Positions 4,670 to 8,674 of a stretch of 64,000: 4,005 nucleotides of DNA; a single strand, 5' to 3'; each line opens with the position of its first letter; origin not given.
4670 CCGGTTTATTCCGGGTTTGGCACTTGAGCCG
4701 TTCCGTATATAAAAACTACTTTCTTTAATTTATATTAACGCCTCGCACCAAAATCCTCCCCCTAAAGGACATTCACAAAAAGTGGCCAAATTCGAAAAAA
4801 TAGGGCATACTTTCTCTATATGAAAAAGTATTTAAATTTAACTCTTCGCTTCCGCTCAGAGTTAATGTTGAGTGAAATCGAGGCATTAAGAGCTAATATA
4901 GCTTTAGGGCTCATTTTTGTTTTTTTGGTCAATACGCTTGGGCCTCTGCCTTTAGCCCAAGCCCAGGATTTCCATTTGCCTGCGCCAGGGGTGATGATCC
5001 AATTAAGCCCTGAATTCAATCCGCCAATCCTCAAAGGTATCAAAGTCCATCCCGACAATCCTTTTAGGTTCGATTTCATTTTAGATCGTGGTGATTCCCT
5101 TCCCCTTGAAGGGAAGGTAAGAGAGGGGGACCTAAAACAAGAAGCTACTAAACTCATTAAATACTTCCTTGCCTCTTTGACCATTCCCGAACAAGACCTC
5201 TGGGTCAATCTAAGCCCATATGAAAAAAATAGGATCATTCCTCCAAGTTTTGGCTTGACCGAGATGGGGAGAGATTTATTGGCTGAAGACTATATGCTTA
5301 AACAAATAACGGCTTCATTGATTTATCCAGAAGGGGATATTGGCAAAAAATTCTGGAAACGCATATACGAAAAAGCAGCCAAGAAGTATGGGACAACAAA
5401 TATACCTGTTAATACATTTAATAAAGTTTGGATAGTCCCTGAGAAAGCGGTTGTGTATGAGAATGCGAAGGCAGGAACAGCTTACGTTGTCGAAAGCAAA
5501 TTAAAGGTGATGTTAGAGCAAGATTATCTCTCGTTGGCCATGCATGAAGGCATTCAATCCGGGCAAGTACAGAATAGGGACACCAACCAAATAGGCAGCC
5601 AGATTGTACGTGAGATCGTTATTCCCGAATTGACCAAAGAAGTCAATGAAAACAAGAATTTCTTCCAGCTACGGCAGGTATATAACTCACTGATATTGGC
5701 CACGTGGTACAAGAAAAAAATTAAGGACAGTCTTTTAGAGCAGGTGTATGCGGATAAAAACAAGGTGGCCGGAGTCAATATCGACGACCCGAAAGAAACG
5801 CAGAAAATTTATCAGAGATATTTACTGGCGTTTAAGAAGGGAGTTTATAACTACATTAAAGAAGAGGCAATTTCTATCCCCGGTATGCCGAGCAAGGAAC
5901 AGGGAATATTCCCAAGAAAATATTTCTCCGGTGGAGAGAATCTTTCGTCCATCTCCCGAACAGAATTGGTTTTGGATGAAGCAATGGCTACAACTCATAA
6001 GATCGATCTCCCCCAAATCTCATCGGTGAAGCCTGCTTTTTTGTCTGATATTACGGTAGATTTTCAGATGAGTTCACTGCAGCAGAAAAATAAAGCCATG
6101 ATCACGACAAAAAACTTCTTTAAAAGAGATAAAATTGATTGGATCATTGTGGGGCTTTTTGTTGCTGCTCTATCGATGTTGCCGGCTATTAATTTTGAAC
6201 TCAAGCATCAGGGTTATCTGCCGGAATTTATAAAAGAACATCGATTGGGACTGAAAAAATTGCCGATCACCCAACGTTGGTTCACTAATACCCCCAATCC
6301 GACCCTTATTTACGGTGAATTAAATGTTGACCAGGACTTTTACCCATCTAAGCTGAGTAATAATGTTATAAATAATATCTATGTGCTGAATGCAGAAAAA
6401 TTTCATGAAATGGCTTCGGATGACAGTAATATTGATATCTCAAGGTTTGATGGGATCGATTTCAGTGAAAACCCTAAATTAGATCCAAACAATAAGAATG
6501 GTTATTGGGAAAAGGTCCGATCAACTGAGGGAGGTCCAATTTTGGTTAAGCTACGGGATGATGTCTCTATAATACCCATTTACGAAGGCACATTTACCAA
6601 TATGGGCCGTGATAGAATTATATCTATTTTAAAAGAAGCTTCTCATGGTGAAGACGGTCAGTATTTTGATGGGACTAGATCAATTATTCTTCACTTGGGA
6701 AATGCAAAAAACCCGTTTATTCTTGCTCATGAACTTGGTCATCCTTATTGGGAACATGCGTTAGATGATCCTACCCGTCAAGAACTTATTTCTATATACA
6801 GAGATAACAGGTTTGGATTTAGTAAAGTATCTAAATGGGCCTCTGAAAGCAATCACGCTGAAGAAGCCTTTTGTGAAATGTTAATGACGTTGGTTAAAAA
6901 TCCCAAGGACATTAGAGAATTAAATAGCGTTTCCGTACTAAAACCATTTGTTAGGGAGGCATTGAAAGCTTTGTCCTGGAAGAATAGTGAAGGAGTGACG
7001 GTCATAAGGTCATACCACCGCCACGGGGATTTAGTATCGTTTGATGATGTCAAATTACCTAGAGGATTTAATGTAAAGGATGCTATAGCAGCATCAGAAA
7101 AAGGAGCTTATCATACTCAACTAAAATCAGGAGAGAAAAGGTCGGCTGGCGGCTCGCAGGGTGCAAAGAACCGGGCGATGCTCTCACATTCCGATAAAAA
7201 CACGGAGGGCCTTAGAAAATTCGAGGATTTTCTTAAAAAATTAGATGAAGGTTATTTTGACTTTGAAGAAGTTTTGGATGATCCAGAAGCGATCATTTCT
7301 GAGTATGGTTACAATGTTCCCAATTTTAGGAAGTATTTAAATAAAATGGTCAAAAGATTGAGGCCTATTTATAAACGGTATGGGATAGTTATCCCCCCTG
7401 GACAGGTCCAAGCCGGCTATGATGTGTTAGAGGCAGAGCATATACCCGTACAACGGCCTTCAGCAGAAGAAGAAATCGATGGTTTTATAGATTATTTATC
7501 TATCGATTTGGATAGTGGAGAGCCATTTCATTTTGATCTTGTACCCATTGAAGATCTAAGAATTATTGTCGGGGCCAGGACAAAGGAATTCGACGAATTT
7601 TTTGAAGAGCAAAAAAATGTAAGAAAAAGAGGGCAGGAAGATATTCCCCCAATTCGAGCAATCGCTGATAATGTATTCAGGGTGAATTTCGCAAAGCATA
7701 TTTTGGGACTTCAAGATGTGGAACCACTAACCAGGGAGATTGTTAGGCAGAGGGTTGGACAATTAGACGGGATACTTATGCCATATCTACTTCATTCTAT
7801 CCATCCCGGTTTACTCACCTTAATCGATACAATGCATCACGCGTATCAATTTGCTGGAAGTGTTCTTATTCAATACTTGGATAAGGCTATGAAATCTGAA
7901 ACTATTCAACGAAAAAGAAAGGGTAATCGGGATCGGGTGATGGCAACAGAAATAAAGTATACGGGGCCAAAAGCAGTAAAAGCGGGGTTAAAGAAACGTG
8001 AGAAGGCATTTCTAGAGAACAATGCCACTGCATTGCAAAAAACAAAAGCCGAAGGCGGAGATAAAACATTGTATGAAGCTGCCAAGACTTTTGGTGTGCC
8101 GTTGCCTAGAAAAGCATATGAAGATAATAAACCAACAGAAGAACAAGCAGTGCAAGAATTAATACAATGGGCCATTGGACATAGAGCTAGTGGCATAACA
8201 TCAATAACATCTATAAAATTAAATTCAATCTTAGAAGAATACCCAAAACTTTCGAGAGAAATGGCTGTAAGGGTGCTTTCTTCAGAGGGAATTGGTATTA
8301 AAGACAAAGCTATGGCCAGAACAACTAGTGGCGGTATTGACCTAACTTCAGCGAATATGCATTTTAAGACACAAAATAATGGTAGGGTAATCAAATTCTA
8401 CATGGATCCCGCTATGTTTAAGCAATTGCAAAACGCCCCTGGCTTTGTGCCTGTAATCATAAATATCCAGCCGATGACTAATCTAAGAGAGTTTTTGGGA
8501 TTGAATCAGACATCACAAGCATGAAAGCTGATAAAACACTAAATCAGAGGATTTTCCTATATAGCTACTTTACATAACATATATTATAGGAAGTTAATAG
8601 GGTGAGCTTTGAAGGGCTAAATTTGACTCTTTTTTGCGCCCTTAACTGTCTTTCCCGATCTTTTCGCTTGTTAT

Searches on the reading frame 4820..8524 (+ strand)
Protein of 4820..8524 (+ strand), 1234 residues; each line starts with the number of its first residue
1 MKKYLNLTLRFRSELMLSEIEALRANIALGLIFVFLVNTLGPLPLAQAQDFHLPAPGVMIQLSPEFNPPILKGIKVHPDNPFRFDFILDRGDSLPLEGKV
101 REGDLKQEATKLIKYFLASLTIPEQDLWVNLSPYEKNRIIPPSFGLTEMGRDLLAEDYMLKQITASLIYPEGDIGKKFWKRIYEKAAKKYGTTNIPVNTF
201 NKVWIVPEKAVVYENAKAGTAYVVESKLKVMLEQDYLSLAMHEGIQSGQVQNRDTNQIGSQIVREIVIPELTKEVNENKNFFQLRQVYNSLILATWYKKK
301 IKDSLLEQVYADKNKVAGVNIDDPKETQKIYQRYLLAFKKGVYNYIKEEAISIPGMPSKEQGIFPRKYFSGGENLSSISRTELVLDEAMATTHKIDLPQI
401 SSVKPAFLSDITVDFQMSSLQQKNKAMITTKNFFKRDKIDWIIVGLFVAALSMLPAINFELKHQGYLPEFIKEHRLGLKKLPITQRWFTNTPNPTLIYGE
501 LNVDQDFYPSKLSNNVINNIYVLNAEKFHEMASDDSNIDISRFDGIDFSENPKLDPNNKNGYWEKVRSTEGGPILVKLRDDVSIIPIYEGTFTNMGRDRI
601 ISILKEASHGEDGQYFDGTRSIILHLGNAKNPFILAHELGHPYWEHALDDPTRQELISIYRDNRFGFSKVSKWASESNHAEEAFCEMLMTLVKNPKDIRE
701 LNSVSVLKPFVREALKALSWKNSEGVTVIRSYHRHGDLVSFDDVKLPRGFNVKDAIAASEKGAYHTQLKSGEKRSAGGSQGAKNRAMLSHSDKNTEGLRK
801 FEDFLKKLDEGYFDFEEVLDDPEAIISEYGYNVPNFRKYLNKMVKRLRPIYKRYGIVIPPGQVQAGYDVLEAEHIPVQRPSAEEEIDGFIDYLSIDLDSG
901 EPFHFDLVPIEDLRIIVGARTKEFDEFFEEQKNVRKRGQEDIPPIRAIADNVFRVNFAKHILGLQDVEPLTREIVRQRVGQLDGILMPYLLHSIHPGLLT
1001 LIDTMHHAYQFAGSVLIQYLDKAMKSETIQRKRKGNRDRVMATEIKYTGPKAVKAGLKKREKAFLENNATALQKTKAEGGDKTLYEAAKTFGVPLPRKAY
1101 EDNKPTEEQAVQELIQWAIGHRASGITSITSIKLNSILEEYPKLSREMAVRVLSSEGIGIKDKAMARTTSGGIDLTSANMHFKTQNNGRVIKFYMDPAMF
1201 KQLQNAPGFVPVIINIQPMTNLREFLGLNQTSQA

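Call 7: search_protein_families(library=pfam, proteins=[window:4820-8524:+], max_evalue=0.1)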
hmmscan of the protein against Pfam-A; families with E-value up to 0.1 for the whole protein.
window:4820-8524:+ (1234 aa): 0 families

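Call 8: search_protein_families(library=ncbifam, proteins=[window:4820-8524:+], max_evalue=0.1)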
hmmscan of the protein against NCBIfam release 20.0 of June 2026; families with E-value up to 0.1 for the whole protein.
window:4820-8524:+ (1234 aa): 0 families

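Call 12: find_homologous_proteins(query=window:4820-8524:+)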
Query window:4820-8524:+ (1234 aa): 4472 proteins with E <= 0.001 among 8000 candidates; the best 120 are listed.
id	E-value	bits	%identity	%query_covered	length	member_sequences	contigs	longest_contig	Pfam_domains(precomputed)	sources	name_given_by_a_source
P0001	0.0e+0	2808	100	100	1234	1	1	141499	-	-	-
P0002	1.3e-212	727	71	29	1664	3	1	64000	-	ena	-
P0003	3.2e-200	686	75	32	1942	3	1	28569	PF24714.2,PF21047.4,PF23280.2,PF24768.2,PF01326.25,PF12830.14,PF22928.3,PF24436.3,PF13513.13,PF13646.13,PF11698.15,PF21041.4,PF23271.2,PF12717.14,PF00514.30,PF10363.16,PF02985.29,PF22973.3,PF01602.27,PF05004.20,PF12460.15,PF00391.30,PF20168.5,PF23227.2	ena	-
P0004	2.9e-199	683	75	32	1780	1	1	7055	-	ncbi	-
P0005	2.3e-197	676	68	35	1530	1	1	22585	-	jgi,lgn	-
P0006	2.8e-196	673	77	30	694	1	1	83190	PF02390.24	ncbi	-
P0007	3.6e-194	666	76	29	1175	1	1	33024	-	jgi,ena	-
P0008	1.1e-193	664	74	30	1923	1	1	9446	-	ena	-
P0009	3.2e-193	663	75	29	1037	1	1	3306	-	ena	-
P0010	5.3e-193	662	74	28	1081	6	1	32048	-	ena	-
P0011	7.4e-193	661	73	30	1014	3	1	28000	-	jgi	-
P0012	9.1e-193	661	75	29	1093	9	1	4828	-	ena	-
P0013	3.5e-192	659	77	29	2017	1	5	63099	PF12844.14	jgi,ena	-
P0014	1.4e-191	657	69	34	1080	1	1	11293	PF13384.13,PF13518.13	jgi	-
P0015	2.0e-191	657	76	28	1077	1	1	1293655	-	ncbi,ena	-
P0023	1.5e-188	647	72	31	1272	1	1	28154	PF13673.14,PF13508.14,PF00583.32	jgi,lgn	-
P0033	3.1e-186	639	73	30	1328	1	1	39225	PF00202.28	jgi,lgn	-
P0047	4.6e-184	632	69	31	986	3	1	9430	PF00534.27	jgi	-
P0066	4.2e-182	626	77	27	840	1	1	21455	PF08950.17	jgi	jgi:hypothetical protein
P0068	4.5e-182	626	67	32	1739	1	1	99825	PF01182.27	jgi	jgi:6-phosphogluconolactonase/glucosamine-6-phosphate isomerase/deaminase/predicted nucleotidyltrans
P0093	4.4e-179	616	73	29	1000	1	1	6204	PF00625.28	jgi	jgi:guanylate kinase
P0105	4.0e-177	609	66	30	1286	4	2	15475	PF01435.25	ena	-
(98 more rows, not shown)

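Call 72: search_protein_families(library=pfam, proteins=[P0093, P0033, P0047, P0068, P0105, P0006, P0023, P0066], max_evalue=0.00001)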
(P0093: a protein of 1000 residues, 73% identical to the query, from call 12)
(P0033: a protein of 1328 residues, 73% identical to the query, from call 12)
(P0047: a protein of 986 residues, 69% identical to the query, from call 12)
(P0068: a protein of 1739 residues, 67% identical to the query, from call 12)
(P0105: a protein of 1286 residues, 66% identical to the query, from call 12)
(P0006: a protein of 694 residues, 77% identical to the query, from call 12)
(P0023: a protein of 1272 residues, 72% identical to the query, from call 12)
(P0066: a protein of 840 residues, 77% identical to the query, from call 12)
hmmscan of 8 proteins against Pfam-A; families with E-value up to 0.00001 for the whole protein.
P0093 (1000 aa): 1 family
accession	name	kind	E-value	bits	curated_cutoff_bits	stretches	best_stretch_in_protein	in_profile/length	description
PF00625.27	Guanylate_kin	-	2.5e-13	50.6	25.2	1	395-516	2-119/182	Guanylate kinase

P0033 (1328 aa): 1 family
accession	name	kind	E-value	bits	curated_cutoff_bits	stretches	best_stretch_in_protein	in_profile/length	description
PF00202.27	Aminotran_3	-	2.4e-59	201.5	30.5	2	712-941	171-403/403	Aminotransferase class-III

P0047 (986 aa): 1 family
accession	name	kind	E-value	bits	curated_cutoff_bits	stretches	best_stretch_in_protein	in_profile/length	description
PF00534.26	Glycos_transf_1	-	1.1e-07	32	26.4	1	378-543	7-171/172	Glycosyl transferases group 1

P0068 (1739 aa): 1 family
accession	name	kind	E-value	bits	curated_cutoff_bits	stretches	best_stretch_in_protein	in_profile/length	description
PF01182.26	Glucosamine_iso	-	3.5e-08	34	27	0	1299-1425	27-143/225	Glucosamine-6-phosphate isomerases/6-phosphogluconolactonase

P0105 (1286 aa): 1 family
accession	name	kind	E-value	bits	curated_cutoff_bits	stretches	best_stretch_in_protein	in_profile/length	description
PF01435.24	Peptidase_M48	-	2.3e-06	28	20.3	1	528-565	48-86/186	Peptidase family M48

P0006 (694 aa): 1 family
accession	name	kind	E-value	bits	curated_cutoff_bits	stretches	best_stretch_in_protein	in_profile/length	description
PF02390.23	Methyltransf_4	-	1.2e-06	28.5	24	1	458-553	68-168/173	Putative methyltransferase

P0023 (1272 aa): 3 families
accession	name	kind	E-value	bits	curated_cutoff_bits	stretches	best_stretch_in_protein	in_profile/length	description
PF13673.13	Acetyltransf_10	-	3.6e-10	40.3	23.6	1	1085-1159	30-104/128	Acetyltransferase (GNAT) domain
PF00583.31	Acetyltransf_1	-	5e-09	36.9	20.7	1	1080-1159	24-113/116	Acetyltransferase (GNAT) family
PF13508.13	Acetyltransf_7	-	1.4e-08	35.4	27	1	1087-1159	4-79/84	Acetyltransferase (GNAT) domain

P0066 (840 aa): 1 family
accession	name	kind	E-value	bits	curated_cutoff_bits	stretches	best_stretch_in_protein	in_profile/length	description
PF08950.16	DUF1861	-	1.2e-53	182.7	28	1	414-739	12-295/296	Protein of unknown function (DUF1861)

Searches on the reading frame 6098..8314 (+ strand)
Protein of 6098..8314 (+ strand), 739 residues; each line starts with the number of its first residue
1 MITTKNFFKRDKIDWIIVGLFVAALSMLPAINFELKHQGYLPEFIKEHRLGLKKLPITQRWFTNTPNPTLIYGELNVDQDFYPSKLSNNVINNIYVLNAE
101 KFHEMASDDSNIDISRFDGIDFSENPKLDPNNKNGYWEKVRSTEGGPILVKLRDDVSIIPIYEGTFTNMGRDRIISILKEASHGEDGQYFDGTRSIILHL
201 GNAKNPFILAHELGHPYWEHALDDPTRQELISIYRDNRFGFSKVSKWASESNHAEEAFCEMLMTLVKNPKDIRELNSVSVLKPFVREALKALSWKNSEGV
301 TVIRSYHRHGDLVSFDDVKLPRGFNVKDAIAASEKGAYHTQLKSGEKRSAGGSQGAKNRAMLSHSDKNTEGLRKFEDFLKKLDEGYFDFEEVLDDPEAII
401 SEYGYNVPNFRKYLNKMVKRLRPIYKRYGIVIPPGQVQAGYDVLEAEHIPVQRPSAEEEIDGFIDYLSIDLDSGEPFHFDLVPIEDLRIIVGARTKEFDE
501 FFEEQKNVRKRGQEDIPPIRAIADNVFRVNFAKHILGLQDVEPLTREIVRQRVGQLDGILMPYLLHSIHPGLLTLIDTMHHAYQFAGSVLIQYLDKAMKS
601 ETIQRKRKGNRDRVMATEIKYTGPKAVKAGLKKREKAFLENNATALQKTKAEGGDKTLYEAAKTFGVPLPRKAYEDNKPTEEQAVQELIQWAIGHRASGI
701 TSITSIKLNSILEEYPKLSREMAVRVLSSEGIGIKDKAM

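Call 64: find_homologous_proteins(query=window:6098-8314:+, max_evalue=0.001)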
Query window:6098-8314:+ (739 aa): 1 proteins with E <= 0.001 among 8000 candidates.
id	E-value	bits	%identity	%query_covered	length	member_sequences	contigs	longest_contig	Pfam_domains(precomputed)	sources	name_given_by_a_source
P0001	0.0e+0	1685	100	100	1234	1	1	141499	-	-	-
